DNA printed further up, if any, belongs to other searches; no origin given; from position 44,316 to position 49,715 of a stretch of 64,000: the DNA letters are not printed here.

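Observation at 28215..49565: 21.3-kb single ORF for a 7,116-aa N-terminally tethered surface fibre whose distal end is unrecognisable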

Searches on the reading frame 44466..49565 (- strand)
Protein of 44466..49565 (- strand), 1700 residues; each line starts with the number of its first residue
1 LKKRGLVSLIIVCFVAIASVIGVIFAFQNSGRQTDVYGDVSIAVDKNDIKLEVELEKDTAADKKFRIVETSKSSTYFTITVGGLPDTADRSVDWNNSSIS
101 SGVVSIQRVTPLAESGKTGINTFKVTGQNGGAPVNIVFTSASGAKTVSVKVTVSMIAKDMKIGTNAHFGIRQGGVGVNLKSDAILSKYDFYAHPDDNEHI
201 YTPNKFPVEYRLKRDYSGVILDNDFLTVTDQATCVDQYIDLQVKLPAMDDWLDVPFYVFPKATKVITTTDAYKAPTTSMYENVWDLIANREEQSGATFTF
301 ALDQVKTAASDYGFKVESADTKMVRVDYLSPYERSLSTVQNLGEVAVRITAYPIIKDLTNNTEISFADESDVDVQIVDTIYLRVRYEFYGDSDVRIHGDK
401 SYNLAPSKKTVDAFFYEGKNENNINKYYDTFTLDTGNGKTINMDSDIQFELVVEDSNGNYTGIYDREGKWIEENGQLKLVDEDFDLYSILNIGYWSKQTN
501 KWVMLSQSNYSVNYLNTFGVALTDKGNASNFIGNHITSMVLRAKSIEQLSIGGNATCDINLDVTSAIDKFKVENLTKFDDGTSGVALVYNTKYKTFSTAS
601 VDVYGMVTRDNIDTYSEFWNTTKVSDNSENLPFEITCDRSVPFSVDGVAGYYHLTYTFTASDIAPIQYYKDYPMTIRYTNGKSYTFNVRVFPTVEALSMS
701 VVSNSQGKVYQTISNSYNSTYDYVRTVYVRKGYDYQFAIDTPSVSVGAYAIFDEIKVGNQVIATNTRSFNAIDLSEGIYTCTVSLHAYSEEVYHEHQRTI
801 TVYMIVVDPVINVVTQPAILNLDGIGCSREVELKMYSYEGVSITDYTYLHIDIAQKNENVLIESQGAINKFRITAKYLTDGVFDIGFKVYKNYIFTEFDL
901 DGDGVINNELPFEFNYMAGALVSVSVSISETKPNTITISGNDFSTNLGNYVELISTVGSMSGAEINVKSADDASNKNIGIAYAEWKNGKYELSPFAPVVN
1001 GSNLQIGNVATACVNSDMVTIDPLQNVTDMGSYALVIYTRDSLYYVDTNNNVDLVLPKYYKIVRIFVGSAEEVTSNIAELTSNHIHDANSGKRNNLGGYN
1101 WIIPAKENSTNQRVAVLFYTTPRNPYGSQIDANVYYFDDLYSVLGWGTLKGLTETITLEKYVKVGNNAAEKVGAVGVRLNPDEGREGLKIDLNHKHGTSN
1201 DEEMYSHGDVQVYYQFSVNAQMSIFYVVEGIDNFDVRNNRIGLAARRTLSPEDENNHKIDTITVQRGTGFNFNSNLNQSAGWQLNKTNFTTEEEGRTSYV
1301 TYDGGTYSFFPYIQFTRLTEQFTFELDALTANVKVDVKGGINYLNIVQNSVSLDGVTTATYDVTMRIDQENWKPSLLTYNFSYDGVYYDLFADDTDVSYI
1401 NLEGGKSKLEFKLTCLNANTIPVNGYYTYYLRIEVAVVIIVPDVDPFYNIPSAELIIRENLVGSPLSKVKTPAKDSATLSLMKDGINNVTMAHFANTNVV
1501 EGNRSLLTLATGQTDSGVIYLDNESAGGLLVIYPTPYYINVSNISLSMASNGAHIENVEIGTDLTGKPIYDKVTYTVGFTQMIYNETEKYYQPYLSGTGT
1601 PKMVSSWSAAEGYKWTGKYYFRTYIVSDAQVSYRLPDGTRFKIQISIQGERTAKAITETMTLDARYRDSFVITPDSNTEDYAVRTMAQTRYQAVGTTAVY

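Call 5: search_protein_families(library=pfam, proteins=[window:44466-49565:-], max_evalue=1)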
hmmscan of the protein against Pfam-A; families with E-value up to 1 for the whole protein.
window:44466-49565:- (1700 aa): 3 families
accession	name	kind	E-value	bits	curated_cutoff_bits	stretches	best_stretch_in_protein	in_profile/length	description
PF00036.39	EF-hand_1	-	0.048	13.7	25.4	1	894-908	5-19/29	EF hand domain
PF13833.12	EF-hand_8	-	0.11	12.7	28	1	893-907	29-43/54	EF-hand domain pair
PF13202.12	EF-hand_5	-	0.18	11.8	25.9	1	895-908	5-18/25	EF hand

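Call 17: search_protein_families(library=ncbifam, proteins=[window:44466-49565:-], max_evalue=1)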
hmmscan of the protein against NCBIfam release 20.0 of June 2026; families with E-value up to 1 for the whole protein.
window:44466-49565:- (1700 aa): 0 families

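Call 84: search_protein_families(library=phrogs, proteins=[window:44466-49565:-], max_evalue=0.01)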
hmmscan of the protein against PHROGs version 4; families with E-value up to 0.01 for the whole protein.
window:44466-49565:- (1700 aa): 0 families
